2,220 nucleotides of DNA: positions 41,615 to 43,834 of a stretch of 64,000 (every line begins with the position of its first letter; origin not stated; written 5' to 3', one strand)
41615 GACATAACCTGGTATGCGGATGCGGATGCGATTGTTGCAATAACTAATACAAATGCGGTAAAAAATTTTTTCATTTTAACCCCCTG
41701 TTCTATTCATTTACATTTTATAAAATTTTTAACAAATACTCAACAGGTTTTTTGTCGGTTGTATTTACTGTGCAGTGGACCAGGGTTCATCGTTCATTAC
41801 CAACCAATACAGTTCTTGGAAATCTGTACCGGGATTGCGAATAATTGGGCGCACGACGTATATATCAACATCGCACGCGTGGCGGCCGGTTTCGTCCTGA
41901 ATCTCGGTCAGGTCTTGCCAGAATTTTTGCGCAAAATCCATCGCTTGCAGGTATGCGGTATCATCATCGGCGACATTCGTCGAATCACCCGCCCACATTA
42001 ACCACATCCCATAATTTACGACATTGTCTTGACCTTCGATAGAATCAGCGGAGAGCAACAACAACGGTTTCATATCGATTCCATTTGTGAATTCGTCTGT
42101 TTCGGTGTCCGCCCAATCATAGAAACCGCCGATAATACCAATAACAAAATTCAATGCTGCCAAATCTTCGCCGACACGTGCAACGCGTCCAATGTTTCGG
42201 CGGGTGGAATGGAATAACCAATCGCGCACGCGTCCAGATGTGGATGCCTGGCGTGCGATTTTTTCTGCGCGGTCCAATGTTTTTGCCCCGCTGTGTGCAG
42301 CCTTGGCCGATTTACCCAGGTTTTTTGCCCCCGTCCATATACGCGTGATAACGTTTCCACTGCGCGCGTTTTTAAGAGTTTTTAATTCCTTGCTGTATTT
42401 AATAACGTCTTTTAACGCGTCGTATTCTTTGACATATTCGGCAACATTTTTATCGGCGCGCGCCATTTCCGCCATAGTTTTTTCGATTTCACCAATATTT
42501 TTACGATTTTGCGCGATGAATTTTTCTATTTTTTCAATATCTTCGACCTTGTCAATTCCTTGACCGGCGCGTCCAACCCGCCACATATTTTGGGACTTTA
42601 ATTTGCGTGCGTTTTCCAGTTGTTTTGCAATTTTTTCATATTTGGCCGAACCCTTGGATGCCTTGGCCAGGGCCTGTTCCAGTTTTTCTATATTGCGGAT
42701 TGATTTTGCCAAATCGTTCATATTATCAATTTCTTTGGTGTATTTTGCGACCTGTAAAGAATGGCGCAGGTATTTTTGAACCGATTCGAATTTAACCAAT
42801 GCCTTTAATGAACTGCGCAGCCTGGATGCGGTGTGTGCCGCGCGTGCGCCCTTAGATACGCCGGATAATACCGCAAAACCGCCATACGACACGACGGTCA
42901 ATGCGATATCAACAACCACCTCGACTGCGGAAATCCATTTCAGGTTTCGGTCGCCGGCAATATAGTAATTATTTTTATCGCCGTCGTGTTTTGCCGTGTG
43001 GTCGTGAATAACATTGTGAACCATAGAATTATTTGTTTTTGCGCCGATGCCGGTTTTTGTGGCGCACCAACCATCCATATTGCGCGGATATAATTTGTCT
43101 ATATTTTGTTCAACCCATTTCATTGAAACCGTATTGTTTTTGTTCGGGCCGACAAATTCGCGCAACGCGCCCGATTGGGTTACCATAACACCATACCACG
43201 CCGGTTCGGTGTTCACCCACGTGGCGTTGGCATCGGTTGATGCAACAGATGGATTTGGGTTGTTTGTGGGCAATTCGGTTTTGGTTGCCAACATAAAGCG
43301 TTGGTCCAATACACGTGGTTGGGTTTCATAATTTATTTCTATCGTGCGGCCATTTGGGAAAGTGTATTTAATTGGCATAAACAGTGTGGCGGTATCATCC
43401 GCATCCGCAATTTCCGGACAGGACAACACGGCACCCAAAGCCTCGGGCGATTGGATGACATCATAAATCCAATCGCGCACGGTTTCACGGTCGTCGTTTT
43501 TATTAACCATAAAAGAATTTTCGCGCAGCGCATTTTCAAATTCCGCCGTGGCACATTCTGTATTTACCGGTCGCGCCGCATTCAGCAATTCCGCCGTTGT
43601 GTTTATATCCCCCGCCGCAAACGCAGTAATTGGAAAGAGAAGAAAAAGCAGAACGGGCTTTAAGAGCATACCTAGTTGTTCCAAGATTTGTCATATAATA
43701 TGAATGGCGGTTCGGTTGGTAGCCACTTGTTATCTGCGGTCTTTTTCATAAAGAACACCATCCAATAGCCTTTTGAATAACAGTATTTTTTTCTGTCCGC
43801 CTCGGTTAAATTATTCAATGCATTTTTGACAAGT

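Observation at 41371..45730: Operon led by an A24 prepilin peptidase but containing no pilin, ATPase, secretin or platform genes, only three novel secreted proteins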

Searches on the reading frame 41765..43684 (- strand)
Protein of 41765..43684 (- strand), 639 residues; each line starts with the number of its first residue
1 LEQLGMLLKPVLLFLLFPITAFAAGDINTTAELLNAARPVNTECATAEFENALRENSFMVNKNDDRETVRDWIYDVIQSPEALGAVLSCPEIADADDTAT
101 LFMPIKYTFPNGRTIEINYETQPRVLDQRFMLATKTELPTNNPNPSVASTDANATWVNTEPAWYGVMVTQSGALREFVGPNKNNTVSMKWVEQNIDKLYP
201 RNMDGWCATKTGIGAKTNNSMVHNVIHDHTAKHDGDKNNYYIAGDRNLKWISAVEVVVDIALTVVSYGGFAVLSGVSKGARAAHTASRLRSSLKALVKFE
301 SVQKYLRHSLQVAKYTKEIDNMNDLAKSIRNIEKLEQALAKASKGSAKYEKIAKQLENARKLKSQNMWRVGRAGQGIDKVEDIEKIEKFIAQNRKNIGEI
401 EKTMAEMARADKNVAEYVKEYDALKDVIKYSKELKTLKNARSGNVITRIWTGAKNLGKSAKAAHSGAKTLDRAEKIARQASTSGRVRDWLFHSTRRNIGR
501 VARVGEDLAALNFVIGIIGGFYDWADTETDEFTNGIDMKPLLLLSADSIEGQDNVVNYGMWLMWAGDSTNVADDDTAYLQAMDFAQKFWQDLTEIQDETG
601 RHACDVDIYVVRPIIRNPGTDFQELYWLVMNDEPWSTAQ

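Call 3: search_protein_families(library=pfam, proteins=[window:41765-43684:-], max_evalue=0.01)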
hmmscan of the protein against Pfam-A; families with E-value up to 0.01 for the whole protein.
window:41765-43684:- (639 aa): 2 families
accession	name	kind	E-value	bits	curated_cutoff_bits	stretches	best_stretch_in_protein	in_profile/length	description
PF23822.1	DUF7192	-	0.0025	17.6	27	0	414-481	9-78/281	Domain of unknown function (DUF7192)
PF14703.12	PHM7_cyt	-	0.0062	17.2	27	0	299-404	6-117/174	Cytosolic domain of 10TM putative phosphate transporter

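Call 20: find_related_loci(query=A1, collection=genome_contigs, flank=10000)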
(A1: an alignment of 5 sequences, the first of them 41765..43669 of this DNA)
Query A1 (634 aa) in genome_contigs; peptide patterns used: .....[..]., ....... (x = any residue, [..] = any of these).
238 stretches matched a pattern; 122 encode a relative of the query (tblastn E <= 1e-3); the best 80 are kept; 80 distinct loci.
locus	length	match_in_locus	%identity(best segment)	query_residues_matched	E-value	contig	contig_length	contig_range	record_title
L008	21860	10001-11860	81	15-633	0e+0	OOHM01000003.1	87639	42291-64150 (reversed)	uncultured proteobacterium isolate RUG585 genome assembly, contig: scaffold_77, whole genome shotgun sequence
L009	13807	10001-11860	80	15-633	0e+0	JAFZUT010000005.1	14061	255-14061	MAG: Alphaproteobacteria bacterium isolate RGIG8116 Water_buffalos_Rumen-3__c380212, whole genome shotgun sequence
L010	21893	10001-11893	74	2-633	0e+0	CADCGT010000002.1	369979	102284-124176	MAG: uncultured proteobacterium isolate RUG14636 genome assembly, contig: RUG14636_asm_2, whole genome shotgun sequence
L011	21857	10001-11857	74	15-634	0e+0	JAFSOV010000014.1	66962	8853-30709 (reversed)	MAG: Alphaproteobacteria bacterium isolate RGIG3338 Goat_Reticulum-6__c369430, whole genome shotgun sequence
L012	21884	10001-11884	69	7-634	0e+0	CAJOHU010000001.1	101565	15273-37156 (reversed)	uncultured Alphaproteobacteria bacterium isolate Red_deer_4_mag_124 genome assembly, contig: scaffold_402, whole genome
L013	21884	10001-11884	66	7-633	0e+0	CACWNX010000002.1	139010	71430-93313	MAG: uncultured proteobacterium isolate RUG10747 genome assembly, contig: RUG10747_asm_2, whole genome shotgun sequence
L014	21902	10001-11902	66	2-634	0e+0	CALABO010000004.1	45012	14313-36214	MAG TPA_asm: uncultured proteobacterium isolate SRR6425765_bin.2_CONCOCT_v1.1_MAG genome assembly, contig: ERZ1767560.77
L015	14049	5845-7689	65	18-631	0e+0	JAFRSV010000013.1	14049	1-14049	MAG: Alphaproteobacteria bacterium isolate RGIG2769 Goat_Omasum-5__c681836, whole genome shotgun sequence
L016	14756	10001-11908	64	1-634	0e+0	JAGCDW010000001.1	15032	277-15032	MAG: Alphaproteobacteria bacterium isolate RGIG9702 Yak_Omasum-2__c5705, whole genome shotgun sequence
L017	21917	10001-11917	63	13-631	0e+0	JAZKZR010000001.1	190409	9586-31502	MAG: Candidatus Enterousia sp. isolate T1900045086_TC20190080.MAGScoT_cleanbin_000026 SGB_4685_k141_1004667, whole genom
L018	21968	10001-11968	60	1-634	0e+0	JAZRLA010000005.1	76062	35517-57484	MAG: Candidatus Enterousia sp. isolate T1900045443_YK20190134.MAGScoT_cleanbin_000016 SGB_7130_k141_3718496, whole genom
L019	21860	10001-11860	64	16-634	0e+0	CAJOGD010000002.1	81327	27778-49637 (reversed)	uncultured Alphaproteobacteria bacterium isolate Red_deer_3_mag_193 genome assembly, contig: scaffold_212, whole genome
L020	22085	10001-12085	56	16-633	0e+0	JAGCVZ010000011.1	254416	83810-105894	MAG: Alphaproteobacteria bacterium isolate RGIG10173 Yak_Rumen-4__c1771960, whole genome shotgun sequence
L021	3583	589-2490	56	1-634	0e+0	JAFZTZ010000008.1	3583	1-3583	MAG: Alphaproteobacteria bacterium isolate RGIG8096 Water_buffalos_Rumen-2__c93379, whole genome shotgun sequence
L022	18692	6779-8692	58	1-633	0e+0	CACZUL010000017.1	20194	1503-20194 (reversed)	MAG: uncultured proteobacterium isolate RUG12956 genome assembly, contig: RUG12956_asm_17, whole genome shotgun sequence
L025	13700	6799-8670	57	11-633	0e+0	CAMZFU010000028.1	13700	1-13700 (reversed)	MAG TPA_asm: uncultured proteobacterium isolate SRR10912535_bin.38_metaWRAP_v1.3_MAG genome assembly, contig: ERZ1421001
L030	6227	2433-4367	49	1-633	0e+0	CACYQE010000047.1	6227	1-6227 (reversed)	MAG: uncultured proteobacterium isolate RUG12172 genome assembly, contig: RUG12172_asm_47, whole genome shotgun sequence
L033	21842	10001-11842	45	6-634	2e-169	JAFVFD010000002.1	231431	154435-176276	MAG: Alphaproteobacteria bacterium isolate RGIG5114 Roe_deer_Rumen.Co__c419032, whole genome shotgun sequence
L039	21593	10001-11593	45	36-633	3e-159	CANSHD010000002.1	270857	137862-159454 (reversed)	MAG TPA_asm: uncultured Alphaproteobacteria bacterium isolate SRR15730559_bin.33_metawrap_v1.3_MAG genome assembly, cont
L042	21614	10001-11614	41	26-634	2e-157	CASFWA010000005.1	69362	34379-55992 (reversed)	uncultured proteobacterium isolate A86_L4_360360_idba_bin.28 genome assembly, contig: A86_L4_360360_idba_bin.28.fa_scaff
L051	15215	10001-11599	42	27-632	9e-151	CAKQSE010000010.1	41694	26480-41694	MAG: uncultured Alphaproteobacteria bacterium isolate REFINED_METABAT215_TOP10_CONTIGS_1500_ASSEMBLY_K77_MERGED__Hadza_M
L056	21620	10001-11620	41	34-633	4e-149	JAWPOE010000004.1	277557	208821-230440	MAG: Alphaproteobacteria bacterium isolate KA0040-166 k141_717157, whole genome shotgun sequence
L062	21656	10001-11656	42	21-634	6e-145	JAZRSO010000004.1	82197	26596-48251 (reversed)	MAG: Candidatus Enterousia sp. isolate T1900045346_YK20190036.MAGScoT_cleanbin_000031 SGB_6715_k141_2186547, whole genom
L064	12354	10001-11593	43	36-634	2e-144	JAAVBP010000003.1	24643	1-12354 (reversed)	MAG: bacterium isolate Mgla_MAG_35-bin_11 c_000000034423, whole genome shotgun sequence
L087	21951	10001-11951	39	17-632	1e-135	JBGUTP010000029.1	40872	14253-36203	MAG: Candidatus Enterousia sp. isolate fecal_MAG_67 fecal_MAG_67_contig_0029, whole genome shotgun sequence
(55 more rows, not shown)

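Call 24: find_homologous_proteins(query=window:41765-43669:-, max_evalue=0.001)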
Query window:41765-43669:- (634 aa): 201 proteins with E <= 0.001 among 8000 candidates; the best 120 are listed.
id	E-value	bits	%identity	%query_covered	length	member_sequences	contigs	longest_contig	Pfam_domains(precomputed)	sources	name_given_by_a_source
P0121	0.0e+0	1430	99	100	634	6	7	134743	-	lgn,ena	-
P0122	0.0e+0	1340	92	100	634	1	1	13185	-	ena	-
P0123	0.0e+0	1175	80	98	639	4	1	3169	-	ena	-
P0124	0.0e+0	1143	78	100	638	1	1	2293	-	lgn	-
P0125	0.0e+0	1125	80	95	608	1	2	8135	-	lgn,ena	-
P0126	0.0e+0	1123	80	95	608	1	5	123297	-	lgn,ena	-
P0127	0.0e+0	1120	79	95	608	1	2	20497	-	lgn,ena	-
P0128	0.0e+0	1094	75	100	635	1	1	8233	-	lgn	-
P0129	0.0e+0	1088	75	100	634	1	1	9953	-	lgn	-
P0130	0.0e+0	1081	74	100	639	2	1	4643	-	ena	-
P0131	0.0e+0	1081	74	100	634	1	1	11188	-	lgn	-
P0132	0.0e+0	1080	74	100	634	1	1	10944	-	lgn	-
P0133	0.0e+0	1080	74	100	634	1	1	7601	-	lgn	-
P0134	0.0e+0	1079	74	100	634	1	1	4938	-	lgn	-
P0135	0.0e+0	1078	74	100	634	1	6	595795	-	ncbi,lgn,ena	-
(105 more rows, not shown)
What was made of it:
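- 41765..43669 (-): C: 634-aa protein with a Sec signal, an acidic N-domain with three invariant Cys (aa 20-245), a hydrophobic segment at 251-269, a basic Cys-free coiled-coil region (aa 270-500), a weaker hydrophobic segment at about 503-519, and an acidic C-domain (aa 520-634). 201 homologues, all from Alphaproteobacteria MAGs where a name is given (call 24).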

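Call 29: search_solved_structures(query=A2, max_evalue=1)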
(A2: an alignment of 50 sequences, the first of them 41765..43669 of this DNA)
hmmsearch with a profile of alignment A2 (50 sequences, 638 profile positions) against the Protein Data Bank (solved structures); distinct sequences matched with E-value up to 1: 21.
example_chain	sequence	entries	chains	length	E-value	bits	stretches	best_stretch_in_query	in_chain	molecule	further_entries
8qae_A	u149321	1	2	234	0.0002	22.8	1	318-434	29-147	sc-apCC-6-SLLA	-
9r1o_A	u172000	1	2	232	0.00058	21.3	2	317-430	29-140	sc-apCC-6-DPH-NR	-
8a3k_UNK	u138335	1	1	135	0.019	16.3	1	314-430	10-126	sc-apCC-4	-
8qad_A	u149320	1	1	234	0.035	15.4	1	319-432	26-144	sc-apCC-6-LLIA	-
9r1n_A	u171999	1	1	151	0.047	15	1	312-433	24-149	sc-apCC-4-DPH-2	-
13bv_D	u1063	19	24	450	0.085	14.1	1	328-435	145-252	Beclin-1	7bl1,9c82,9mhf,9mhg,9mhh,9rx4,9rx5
9r1k_A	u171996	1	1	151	0.097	14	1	310-403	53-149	sc-apCC-4-A7F-1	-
9zpd_D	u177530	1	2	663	0.12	13.6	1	328-435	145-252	Beclin-1,Run domain Beclin-1-interacting and cysteine-rich domain-containing protein chime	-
9r1j_A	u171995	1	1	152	0.14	13.5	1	346-457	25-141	sc-apCC-4-NR-1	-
1orj_A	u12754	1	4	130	0.14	13.4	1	306-395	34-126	flagellar protein FliS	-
1ory_A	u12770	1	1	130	0.17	13.1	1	306-395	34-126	flagellar protein FliS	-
4iwb_A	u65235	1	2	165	0.22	12.8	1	306-393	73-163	FliC, FliS chimera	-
5sva_T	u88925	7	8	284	0.38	12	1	287-405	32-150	Mediator of RNA polymerase II transcription subunit 4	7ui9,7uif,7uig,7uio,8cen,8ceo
5k9l_A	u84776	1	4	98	0.45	11.8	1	321-395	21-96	Beclin-2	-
6egc_A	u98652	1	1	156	0.52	11.5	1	277-410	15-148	SC_2L4HC2_23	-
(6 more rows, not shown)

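Call 42: search_protein_families(library=ncbifam, proteins=[window:41765-43669:-], max_evalue=0.1)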
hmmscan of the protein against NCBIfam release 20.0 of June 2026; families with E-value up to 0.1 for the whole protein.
window:41765-43669:- (634 aa): 6 families
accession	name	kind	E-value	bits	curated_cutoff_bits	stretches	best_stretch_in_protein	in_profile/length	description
NF045487.1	ASRP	equivalog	0.0048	15.6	300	1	295-434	108-256/593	archaea-specific SMC-related protein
NF047515.1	SpiroCoCo_C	equivalog_domain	0.01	15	125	1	315-453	111-249/313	SpiroCoCo family coiled-coil protein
NF003671.0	PRK05294.1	equivalog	0.011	13.3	599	1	318-417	392-490/1058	carbamoyl-phosphate synthase large subunit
NF041751.2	sbcc_Staph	equivalog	0.019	12.9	920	1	293-456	279-448/1007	exonuclease subunit SbcC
NF058533.1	antiphage_ProA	equivalog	0.028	11.8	1500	1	288-462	1004-1187/1903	anti-phage protein ProA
TIGR04523.1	Mplasa_alph_rch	subfamily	0.085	10.7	270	0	300-435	477-613/745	helix-rich protein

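Call 44: predict_structure(alignment_id=A2)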
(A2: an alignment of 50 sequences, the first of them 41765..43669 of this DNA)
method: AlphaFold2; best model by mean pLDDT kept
length: 634 residues; sequences in the alignment: 50
mean_pLDDT: 66.0   pTM: 0.52
mean pLDDT of the five models: 66.0, 62.8, 57.3, 53.2, 51.3
residues with pLDDT >= 90: 31; 70-90: 314; 50-70: 138; < 50: 151
segments of 3 or more residues with pLDDT < 50: 13-30, 242-282, 421-468, 498-523, 543-555
pLDDT, mean of each block of 10 residues (from residue 1): 55 44 43 69 87 74 73 81 82 80 80 81 73 82 79 76 91 86 90 81 70 81 76 71 33 26 26 38 54 65 63 73 82 81 79 78 68 74 82 80 81 63 43 29 30 28 39 61 73 52 32 27 54 76 37 49 61 74 88 83 91 81 89 81
secondary structure, 60 per line:
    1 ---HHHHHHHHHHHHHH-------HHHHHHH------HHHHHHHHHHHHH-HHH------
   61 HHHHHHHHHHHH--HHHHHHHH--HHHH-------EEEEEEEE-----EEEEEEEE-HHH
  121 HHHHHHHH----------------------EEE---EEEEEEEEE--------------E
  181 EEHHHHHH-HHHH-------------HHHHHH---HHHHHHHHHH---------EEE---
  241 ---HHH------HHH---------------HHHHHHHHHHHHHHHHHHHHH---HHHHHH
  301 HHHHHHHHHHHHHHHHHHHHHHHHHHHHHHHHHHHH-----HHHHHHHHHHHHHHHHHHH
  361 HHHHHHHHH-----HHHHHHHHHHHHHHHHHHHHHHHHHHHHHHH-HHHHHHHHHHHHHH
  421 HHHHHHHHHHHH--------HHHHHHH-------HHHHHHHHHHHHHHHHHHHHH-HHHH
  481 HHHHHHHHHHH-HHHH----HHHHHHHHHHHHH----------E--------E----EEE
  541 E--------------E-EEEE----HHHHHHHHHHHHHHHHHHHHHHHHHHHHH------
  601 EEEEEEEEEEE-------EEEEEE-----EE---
elements in order: H4-17 H25-31 H38-50 H61-72 H75-82 H85-88 E96-103 E109-116 H118-128 E151-153 E157-165 E180-182 H183-188 H190-193 H207-212 H216-225 E235-237 H271-291 H295-336 H342-369 H375-405 H407-432 H441-447 H455-475 H477-491 H493-496 H501-513 E538-541 E558-561 H566-594 E601-611 E619-624
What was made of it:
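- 41765..43669 (-): AF2 gives helices at 271-496 and pLDDT of 70-90 in the two end domains (call 44).
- Helices are shown in call 44.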

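Call 48: fold_search(model_id=the predicted structure, library=pdb)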
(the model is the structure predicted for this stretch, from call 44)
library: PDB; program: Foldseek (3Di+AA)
matches with E <= 10: 199; with E <= 0.001: 0
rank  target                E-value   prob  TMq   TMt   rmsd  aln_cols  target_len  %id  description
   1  2z0n                  5.3e-01  0.16  0.07  0.16  22.3       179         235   11  Crystal structure of APPL1-BAR domain (released 2008-05-13)
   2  4apo_B                6.1e-01  0.54  0.09  0.33  18.1       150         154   16  AIP TPR domain in complex with human Tomm20 peptide (released 2013-01-23)
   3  9qwr_B                7.0e-01  0.20  0.09  0.24  23.2       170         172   16  MIC60 helical bundle dimer (released 2026-02-25)
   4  8as8_A                1.0e+00  0.25  0.15  0.16  21.9       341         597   13  E. coli Wadjet JetABC monomer (released 2022-12-14)
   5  9cru_K                1.1e+00  0.20  0.10  0.25  63.6       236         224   11  Y20S (Sec18-Sec17-Sec9-Sso1-Snc1) EDTA - Class 1 (released 2025-08-27)
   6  7nsu_D                1.3e+00  0.15  0.09  0.12  13.6       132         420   14  ColicinE9 intact translocation complex (released 2021-08-11)
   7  4apo_A                1.3e+00  0.30  0.09  0.35  20.4       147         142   18  AIP TPR domain in complex with human Tomm20 peptide (released 2013-01-23)
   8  8e2i_E                1.5e+00  0.28  0.11  0.34  26.5       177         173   11  Cryo-EM structure of BIRC6/Smac (released 2023-02-15)
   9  4aif_A                1.6e+00  0.25  0.09  0.35  21.1       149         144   18  AIP TPR domain in complex with human Hsp90 peptide (released 2013-01-23)
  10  7zub_C                1.7e+00  0.14  0.07  0.13  20.9       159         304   15  Cryo-EM structure of the indirubin-bound Hsp90-XAP2-AHR complex (released 2022-11-23)
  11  2y3h_A                1.8e+00  0.12  0.08  0.28  15.0       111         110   15  E63Q mutant of Cupriavidus metallidurans CH34 CnrXs (released 2011-03-30)
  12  8dk2_C                1.8e+00  0.03  0.07  0.06  45.9       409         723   10  CryoEM structure of Pseudomonas aeruginosa PA14 JetABC in an unclamped state trapped in ATP dependent dimeric form (released 2022-10-05)
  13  6jx6_B                1.9e+00  0.25  0.12  0.33  10.9       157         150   12  Tetrameric form of Smac (released 2019-12-04)
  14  2z0o                  1.9e+00  0.08  0.06  0.11  22.2       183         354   12  Crystal structure of APPL1-BAR-PH domain (released 2008-05-13)
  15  5cdp_A                2.0e+00  0.30  0.10  0.12  10.4       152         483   13  2.45A structure of etoposide with S.aureus DNA gyrase and DNA (released 2015-12-16)
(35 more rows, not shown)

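Call 57: search_protein_families(library=phrogs, proteins=[window:41765-43669:-], max_evalue=0.01)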
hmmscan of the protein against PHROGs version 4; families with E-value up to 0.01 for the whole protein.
window:41765-43669:- (634 aa): 2 families
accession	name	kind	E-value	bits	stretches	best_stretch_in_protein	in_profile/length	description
phrog_5818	-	unknown function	0.0011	20.3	0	326-360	17-51/98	-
phrog_77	-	DNA, RNA and nucleotide metabolism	0.0055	16.2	1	302-434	669-791/967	SbcC-like subunit of palindrome specific endonuclease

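Call 58: search_protein_families(library=padloc, proteins=[window:41765-43669:-], max_evalue=0.01)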
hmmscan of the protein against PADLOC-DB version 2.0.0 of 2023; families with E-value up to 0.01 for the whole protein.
window:41765-43669:- (634 aa): 6 families
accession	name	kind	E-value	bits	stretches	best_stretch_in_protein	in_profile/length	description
PDLC00006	DruC1|DruC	-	5.7e-05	19.8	1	296-430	187-323/626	Unknown function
PDLC03859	LmuB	-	0.0007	16.9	1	308-442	363-484/611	-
PDLC03865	LmuB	-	0.001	15.3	1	282-435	260-431/1007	-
PDLC00637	ZorA2|ZorA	-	0.0013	15.6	1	309-445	221-348/420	MotA/ExbB/TolQ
PDLC00550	JetC2|JetC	-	0.0078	12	0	294-475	266-451/1355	DUF3584 domain; MukB-like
PDLC01481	Cas11a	-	0.0096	14.6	0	333-408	26-94/103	CAS-I-A; effector_SS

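Call 83: search_protein_families(library=pfam, proteins=[L025:5625-6764:+, L033:8983-9981:+, L042:8816-9910:+, L039:8313-9809:+, L056:8308-9819:+, L030:1509-2423:+, L064:8988-9821:+, L087:8741-10291:+, L051:8694-9875:+, L062:8545-9927:+], max_evalue=0.01)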
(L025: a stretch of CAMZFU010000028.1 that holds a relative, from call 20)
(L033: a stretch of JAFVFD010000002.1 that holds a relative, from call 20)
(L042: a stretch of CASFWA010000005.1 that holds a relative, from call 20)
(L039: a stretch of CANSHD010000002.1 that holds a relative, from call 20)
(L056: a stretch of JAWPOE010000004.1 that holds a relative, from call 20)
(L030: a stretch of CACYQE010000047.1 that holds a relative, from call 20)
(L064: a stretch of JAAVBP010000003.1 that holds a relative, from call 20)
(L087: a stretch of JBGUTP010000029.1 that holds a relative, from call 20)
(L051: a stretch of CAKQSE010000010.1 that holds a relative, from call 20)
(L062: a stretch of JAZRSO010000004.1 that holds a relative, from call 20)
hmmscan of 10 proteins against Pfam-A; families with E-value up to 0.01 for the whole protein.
L025:5625-6764:+ (379 aa): 0 families

L033:8983-9981:+ (332 aa): 0 families

L042:8816-9910:+ (364 aa): 0 families

L039:8313-9809:+ (498 aa): 1 family
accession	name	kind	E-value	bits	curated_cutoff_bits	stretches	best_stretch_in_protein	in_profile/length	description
PF04888.17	SseC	-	0.00086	19.4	30.2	1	205-359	114-242/312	Secretion system effector C (SseC) like family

L056:8308-9819:+ (503 aa): 0 families

L030:1509-2423:+ (304 aa): 0 families

L064:8988-9821:+ (277 aa): 0 families

L087:8741-10291:+ (516 aa): 0 families

L051:8694-9875:+ (393 aa): 0 families

L062:8545-9927:+ (460 aa): 0 families
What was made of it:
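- Tried and rejected: One SseC-like hit (E 8.6e-4, 19 bits against GA 30) was dismissed (call 83).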
